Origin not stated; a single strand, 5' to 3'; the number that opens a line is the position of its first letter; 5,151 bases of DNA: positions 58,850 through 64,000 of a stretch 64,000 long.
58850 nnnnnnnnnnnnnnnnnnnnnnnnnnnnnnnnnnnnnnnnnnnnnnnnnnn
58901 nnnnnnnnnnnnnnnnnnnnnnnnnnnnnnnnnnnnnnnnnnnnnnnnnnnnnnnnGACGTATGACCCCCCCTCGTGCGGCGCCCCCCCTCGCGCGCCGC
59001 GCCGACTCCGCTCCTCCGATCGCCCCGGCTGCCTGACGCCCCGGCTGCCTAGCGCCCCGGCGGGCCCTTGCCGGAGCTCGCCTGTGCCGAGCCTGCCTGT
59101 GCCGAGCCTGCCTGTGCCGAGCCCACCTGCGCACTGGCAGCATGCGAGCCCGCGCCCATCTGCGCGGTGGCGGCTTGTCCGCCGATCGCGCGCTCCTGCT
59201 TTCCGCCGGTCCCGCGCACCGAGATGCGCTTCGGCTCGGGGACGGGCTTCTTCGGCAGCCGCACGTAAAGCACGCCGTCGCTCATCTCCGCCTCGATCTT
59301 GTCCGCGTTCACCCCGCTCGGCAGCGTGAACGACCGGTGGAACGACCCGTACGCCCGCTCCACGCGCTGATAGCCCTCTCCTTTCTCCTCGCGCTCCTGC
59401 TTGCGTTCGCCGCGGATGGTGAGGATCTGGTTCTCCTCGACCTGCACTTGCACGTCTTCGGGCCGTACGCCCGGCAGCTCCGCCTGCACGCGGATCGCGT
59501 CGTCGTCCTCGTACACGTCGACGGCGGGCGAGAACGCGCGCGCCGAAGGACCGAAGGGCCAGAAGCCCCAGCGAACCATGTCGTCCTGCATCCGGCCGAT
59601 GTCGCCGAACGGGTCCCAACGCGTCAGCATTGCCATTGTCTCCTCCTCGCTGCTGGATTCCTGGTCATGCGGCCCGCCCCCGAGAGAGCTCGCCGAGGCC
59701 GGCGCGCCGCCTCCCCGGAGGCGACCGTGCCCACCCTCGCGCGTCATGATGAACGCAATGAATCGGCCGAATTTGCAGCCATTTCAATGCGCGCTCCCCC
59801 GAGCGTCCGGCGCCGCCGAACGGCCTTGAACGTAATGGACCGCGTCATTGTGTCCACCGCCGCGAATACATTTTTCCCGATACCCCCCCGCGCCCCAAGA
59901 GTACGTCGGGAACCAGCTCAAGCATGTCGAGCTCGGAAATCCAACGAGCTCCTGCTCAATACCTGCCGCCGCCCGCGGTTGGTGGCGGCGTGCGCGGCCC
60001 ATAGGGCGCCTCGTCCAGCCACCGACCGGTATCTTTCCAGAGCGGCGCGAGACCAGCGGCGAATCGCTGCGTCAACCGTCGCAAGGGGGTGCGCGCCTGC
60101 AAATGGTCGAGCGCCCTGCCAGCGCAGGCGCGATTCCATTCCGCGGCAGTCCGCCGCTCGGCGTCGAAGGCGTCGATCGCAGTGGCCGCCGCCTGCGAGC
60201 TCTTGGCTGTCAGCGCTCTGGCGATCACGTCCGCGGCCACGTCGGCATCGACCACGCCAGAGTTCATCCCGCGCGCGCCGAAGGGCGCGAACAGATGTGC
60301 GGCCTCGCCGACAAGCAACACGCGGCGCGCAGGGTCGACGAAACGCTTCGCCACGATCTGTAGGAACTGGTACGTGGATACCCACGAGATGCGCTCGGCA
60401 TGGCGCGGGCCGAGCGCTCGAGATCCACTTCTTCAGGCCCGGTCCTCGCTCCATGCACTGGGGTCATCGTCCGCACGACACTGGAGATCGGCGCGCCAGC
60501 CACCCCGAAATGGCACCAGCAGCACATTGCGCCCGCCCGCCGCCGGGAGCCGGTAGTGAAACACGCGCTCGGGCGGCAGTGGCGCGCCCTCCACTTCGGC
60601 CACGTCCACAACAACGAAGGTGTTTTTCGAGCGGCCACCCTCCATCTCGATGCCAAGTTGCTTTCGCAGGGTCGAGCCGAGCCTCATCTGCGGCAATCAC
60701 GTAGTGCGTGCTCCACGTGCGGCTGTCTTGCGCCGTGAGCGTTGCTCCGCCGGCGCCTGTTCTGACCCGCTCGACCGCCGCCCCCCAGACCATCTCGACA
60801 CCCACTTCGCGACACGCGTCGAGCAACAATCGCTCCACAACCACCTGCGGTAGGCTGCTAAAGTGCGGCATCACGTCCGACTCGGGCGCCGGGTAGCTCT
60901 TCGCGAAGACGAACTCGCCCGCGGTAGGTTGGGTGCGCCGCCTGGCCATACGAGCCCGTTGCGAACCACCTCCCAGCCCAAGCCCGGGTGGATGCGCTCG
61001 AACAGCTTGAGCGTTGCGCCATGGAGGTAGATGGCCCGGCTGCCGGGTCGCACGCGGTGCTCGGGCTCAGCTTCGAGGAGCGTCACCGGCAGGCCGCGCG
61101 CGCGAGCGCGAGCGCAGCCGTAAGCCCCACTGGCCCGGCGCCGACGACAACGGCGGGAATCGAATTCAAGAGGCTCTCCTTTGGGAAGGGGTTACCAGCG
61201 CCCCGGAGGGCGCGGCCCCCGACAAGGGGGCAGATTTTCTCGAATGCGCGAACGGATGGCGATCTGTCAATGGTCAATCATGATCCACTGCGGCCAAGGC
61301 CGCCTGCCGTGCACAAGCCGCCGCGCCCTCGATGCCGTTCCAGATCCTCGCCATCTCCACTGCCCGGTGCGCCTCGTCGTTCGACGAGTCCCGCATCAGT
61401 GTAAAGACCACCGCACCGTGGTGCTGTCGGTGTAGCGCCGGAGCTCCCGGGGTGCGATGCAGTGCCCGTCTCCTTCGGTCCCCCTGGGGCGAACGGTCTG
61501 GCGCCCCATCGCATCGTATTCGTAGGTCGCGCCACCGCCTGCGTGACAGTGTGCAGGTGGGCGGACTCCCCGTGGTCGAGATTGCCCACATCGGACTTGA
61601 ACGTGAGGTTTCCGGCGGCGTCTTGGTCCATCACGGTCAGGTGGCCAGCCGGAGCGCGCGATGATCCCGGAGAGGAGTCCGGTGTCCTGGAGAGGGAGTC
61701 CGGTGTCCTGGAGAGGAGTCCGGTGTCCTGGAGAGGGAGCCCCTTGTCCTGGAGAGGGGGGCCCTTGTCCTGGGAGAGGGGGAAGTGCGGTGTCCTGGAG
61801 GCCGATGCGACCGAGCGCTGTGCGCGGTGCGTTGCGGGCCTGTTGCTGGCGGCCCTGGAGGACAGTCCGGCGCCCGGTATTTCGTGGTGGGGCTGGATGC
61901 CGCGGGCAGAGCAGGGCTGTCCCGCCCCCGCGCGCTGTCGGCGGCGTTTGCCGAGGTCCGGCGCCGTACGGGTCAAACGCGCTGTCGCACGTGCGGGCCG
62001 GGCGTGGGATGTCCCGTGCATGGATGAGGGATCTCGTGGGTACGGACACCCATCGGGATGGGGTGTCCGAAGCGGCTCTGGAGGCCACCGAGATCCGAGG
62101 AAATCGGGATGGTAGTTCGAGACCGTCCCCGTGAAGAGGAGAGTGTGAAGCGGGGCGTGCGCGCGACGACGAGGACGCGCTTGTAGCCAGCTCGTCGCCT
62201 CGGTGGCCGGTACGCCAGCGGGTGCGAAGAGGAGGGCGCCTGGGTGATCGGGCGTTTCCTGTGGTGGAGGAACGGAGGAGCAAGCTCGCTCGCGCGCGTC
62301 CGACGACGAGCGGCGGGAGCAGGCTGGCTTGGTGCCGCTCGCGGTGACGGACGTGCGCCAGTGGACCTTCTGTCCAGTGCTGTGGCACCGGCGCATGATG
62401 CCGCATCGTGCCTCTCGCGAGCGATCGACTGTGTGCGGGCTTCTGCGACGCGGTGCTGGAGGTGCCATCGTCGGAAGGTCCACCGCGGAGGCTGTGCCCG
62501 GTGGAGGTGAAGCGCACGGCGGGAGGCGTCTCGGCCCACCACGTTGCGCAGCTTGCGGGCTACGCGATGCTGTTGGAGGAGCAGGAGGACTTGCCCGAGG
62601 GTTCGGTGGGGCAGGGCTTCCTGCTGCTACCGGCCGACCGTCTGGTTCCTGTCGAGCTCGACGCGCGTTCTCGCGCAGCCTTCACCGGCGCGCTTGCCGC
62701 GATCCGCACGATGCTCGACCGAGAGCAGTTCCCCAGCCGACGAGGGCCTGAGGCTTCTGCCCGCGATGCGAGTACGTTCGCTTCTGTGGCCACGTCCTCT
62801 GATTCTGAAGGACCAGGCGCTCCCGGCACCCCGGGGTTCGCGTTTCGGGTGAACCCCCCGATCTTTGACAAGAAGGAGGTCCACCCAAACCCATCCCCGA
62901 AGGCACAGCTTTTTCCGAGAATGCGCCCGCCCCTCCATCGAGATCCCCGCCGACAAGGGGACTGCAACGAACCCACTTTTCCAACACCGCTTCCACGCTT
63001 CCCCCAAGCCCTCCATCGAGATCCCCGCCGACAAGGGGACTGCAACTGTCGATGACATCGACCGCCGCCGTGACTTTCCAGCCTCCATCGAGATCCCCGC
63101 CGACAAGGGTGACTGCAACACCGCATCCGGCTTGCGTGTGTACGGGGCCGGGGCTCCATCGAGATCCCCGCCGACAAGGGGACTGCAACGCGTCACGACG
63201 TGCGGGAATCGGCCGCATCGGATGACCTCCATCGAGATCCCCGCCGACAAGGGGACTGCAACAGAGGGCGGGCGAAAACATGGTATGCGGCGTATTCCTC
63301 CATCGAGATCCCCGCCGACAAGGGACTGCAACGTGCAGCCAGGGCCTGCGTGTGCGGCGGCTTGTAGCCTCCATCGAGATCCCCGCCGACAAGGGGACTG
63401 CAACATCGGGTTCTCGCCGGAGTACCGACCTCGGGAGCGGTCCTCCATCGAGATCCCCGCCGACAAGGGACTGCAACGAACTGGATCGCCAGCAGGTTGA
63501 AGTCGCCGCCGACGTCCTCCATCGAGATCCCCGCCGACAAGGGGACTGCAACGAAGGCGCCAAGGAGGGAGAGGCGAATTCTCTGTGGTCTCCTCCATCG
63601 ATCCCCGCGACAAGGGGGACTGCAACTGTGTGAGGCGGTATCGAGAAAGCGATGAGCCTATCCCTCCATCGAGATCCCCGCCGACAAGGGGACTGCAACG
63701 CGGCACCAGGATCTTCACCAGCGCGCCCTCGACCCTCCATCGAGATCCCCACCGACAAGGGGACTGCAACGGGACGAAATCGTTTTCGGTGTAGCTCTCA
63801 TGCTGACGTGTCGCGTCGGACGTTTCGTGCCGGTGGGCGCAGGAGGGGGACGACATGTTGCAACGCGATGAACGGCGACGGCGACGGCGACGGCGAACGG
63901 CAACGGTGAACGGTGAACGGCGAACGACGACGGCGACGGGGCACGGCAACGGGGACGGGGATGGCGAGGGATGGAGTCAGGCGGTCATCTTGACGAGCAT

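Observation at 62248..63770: CRISPR array with type III-like repeats whose only adjacent cas gene is a doubly frameshifted cas4; no cas1/cas2 or effector genes in the window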

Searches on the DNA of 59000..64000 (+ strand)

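Call 41: search_rna_families(source=window, start=59000, end=64000, threshold=evalue, max_evalue=1)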
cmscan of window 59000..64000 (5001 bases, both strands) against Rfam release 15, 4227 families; matches with E-value up to 1: 2.
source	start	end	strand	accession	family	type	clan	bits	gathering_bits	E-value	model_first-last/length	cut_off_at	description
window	59258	59370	-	RF00312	snoZ206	Gene; snRNA; snoRNA; CD-box;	-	25.3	50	0.21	1-129/129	no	Small nucleolar RNA Z206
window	62572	62633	+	RF01939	mir-761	Gene; miRNA;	-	23.3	82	0.22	1-65/65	no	mir-761 microRNA precursor family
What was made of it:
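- On Rfam CRISPR-DR families: No CRISPR-DR hit at E up to 1 in 59000-64000 (call 41).
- Tried and rejected: No family matches the repeat (call 41).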

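Call 72: search_dna_similar(query=window:61170-62330:+, collection=plasmids, mode=distant, max_evalue=0.001, max_rows=8)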
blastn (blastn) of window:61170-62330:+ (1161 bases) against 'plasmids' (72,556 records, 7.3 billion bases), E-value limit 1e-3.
No match.

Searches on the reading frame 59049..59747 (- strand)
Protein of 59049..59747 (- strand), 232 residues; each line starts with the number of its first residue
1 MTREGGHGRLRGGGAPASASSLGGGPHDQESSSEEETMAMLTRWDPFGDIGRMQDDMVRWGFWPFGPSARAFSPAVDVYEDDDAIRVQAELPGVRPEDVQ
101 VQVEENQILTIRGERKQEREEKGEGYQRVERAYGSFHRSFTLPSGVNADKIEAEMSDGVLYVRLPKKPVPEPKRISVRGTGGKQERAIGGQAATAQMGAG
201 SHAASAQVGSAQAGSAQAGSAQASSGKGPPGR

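Call 10: find_encoding_contigs(protein=window:59052-59636:-, flank=10000, max_places=6)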
Protein seq(195 aa) (195 aa): no gene with exactly this product is on record in the collection.

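Call 11: find_encoding_contigs(protein=window:59049-59747:-, flank=10000, max_places=6)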
Protein window:59049-59747:- (232 aa): no gene with exactly this product is on record in the collection.
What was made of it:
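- Tried and rejected: Exact look-ups of the neighbouring Hsp20 protein, in two start variants, found nothing on record (calls 10, 11).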

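Call 33: search_protein_families(library=pfam, max_evalue=0.001, proteins=[window:59049-59747:-])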
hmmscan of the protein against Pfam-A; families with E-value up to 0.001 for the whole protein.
window:59049-59747:- (232 aa): 2 families
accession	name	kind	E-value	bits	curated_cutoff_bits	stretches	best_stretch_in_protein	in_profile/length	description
PF00011.27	HSP20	-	1.1e-26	93.4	20.8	1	78-177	2-101/102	Hsp20/alpha crystallin family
PF17886.7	ArsA_HSP20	-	2.5e-07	30.6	22.5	1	82-163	1-62/63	HSP20-like domain found in ArsA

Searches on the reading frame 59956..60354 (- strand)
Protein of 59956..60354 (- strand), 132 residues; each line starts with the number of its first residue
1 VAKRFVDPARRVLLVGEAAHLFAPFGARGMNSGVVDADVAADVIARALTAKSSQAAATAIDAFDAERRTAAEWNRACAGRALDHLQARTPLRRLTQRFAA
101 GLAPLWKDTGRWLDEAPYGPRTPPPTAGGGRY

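Call 33: search_protein_families(library=pfam, max_evalue=0.001, proteins=[window:59956-60354:-])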
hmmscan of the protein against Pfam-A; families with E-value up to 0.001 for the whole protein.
window:59956-60354:- (132 aa): 1 family
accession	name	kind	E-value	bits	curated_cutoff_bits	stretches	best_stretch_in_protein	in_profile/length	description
PF01494.25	FAD_binding_3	-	4.5e-09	36.4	22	1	11-72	285-343/349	FAD binding domain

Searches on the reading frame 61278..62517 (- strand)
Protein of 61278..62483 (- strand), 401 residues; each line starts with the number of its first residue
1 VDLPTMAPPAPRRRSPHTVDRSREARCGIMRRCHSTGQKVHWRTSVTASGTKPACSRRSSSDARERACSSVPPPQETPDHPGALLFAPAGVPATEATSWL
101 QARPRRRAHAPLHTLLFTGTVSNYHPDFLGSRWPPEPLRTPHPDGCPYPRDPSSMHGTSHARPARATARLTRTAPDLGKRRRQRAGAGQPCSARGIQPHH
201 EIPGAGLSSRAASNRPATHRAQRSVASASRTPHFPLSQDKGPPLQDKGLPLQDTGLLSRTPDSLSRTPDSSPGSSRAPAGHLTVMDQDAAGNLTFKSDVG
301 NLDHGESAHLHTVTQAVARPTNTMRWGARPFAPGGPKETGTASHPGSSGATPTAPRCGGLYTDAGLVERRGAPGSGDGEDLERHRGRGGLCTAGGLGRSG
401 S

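Call 8: search_protein_families(library=pfam, max_evalue=1, proteins=[window:61278-62483:-, window:61396-62517:-])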
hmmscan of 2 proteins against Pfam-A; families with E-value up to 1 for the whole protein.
window:61278-62483:- (401 aa): 1 family
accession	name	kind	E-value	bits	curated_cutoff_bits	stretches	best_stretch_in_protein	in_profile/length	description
PF20309.4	DRHyd-ASK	-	0.29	11.5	26.6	1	298-313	17-32/36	Deoxyribohydrolase (DRHyd) domain of the ASK signalosome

window:61396-62517:- (373 aa): 1 family
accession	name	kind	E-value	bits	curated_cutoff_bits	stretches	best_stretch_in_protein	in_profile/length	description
PF05593.20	RHS_repeat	-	0.04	14.8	22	1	326-346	13-36/38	RHS Repeat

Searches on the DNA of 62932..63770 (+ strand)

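Call 28: search_dna_similar(query=window:62932-63770:+, collection=phages, mode=distant, max_evalue=1)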
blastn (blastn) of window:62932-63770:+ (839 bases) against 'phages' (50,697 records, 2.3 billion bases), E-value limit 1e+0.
Records with a match: 19; places in all: 19; records where one place covers at least 80% of the query: 0.
Best place of each record, by identity: 90-95% 4; 80-90% 15.
By first word of the organism name: Gordonia 17; Rhodococcus 2.
By host as written in the record: Gordonia terrae 3612 17; Rhodococcus erythropolis RIA 643 2.
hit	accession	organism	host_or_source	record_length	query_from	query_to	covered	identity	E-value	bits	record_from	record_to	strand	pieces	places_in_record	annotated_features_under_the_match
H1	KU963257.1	Gordonia phage Kita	Gordonia terrae 3612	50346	107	143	4%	86.5%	9e-1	42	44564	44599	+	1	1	68: hypothetical protein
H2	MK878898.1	Gordonia phage Zameen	Gordonia terrae 3612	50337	107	143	4%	86.5%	9e-1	42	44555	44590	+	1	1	67: hypothetical protein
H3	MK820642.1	Gordonia phage Polly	Gordonia terrae 3612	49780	107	143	4%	86.5%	9e-1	42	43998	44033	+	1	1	64: hypothetical protein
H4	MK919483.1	Gordonia phage Suscepit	Gordonia terrae 3612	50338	107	143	4%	86.5%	9e-1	42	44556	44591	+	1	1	67: hypothetical protein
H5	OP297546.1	Gordonia phage Eudoria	Gordonia terrae 3612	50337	107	143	4%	86.5%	9e-1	42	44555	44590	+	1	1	67: hypothetical protein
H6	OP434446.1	Gordonia phage RavenCo17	Gordonia terrae 3612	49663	107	143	4%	86.5%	9e-1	42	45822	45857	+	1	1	65: hypothetical protein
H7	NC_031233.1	Gordonia phage Kita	Gordonia terrae 3612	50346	107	143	4%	86.5%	9e-1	42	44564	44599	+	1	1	68: hypothetical protein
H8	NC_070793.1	Gordonia phage Polly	Gordonia terrae 3612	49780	107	143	4%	86.5%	9e-1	42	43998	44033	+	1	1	64: hypothetical protein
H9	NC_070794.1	Gordonia phage Maridalia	Gordonia terrae 3612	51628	107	143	4%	86.5%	9e-1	42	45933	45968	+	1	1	69: hypothetical protein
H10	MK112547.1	Gordonia phage Maridalia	Gordonia terrae 3612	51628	107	143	4%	86.5%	9e-1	42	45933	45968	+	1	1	69: hypothetical protein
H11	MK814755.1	Gordonia phage Antonio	Gordonia terrae 3612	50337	107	143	4%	86.5%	9e-1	42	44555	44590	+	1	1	66: hypothetical protein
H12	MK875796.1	Gordonia phage Tayonia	Gordonia terrae 3612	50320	107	143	4%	86.5%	9e-1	42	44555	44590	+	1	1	67: hypothetical protein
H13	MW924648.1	Gordonia phage Trumpet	Gordonia terrae 3612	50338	107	143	4%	86.5%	9e-1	42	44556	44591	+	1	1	67: hypothetical protein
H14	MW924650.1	Gordonia phage Neobush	Gordonia terrae 3612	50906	107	143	4%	86.5%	9e-1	42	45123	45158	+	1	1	69: hypothetical protein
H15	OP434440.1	Gordonia phage Manasvini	Gordonia terrae 3612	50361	107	143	4%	86.5%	9e-1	42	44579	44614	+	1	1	68: hypothetical protein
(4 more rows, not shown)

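Call 29: search_dna_similar(query=window:62932-63770:+, collection=plasmids, mode=distant, max_evalue=1)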
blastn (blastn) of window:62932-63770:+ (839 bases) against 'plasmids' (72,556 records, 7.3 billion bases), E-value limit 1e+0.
Records with a match: 13; places in all: 13; records where one place covers at least 80% of the query: 0.
Best place of each record, by identity: >=99% 3; 95-99% 1; 80-90% 9.
By first word of the organism name: Roseomonas 4; Rhodococcus 3; Rahnella 2; Rhizobium 2; Halobaculum 1; Ensifer 1.
By predicted mobility (MOB-suite, as given by PLSDB): non-mobilizable 10; conjugative 3.
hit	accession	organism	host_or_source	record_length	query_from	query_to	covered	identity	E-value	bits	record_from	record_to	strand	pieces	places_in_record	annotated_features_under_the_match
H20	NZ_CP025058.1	Roseomonas mucosa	Homo sapiens,Clinical, healthy, human ...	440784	571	614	5%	84.1%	2e-1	46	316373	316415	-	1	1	ABC transporter permease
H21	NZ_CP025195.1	Roseomonas mucosa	Homo sapiens,clinical, human skin, ...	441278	571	614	5%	84.1%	2e-1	46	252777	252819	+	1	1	ABC transporter permease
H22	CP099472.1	Roseomonas mucosa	Human skin,single cell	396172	572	614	5%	83.7%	8e-1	44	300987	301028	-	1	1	ABC transporter permease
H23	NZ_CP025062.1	Roseomonas mucosa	Homo sapiens,Clinical, healthy, human ...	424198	572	614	5%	83.7%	8e-1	44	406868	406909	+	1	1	ABC transporter permease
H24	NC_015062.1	Rahnella aceris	-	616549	686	726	5%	85.7%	8e-1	44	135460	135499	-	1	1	vgrG: type VI secretion system Vgr family protein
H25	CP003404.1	Rahnella aquatilis HX2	-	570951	686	726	5%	85.7%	8e-1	44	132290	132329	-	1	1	Rhs element Vgr protein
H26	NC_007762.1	Rhizobium etli CFN 42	-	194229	155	196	5%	83.3%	8e-1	43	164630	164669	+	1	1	DUF736 domain-containing protein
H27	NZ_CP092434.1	Rhizobium sp. K102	Phaseolus vulgaris,Cell culture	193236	155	196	5%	83.3%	8e-1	43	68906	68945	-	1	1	DUF736 domain-containing protein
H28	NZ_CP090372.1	Halobaculum sp. CBA1158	solar salt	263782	568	607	5%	85.0%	7e-2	46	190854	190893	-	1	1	ABC transporter substrate-binding protein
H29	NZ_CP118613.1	Ensifer adhaerens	Pure isolate,Rhizosphere of Cyperus ...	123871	116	141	3%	96.2%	8e-1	44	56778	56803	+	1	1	AAA family ATPase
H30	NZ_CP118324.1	Rhodococcus sp. DK176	pure culture,crude oil-contaminated soil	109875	571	593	3%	100.0%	8e-1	43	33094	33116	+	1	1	helicase-related protein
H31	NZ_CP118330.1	Rhodococcus sp. DK17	-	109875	571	593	3%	100.0%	8e-1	43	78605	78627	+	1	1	helicase-related protein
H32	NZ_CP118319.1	Rhodococcus sp. DK180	pure culture,crude oil-contaminated soil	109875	571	593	3%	100.0%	8e-1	43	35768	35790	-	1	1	helicase-related protein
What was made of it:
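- Tried and rejected: Nothing significant turned up in 50,697 phage records or 72,556 plasmids, where every hit had E of 0.07 or more (calls 28, 29).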
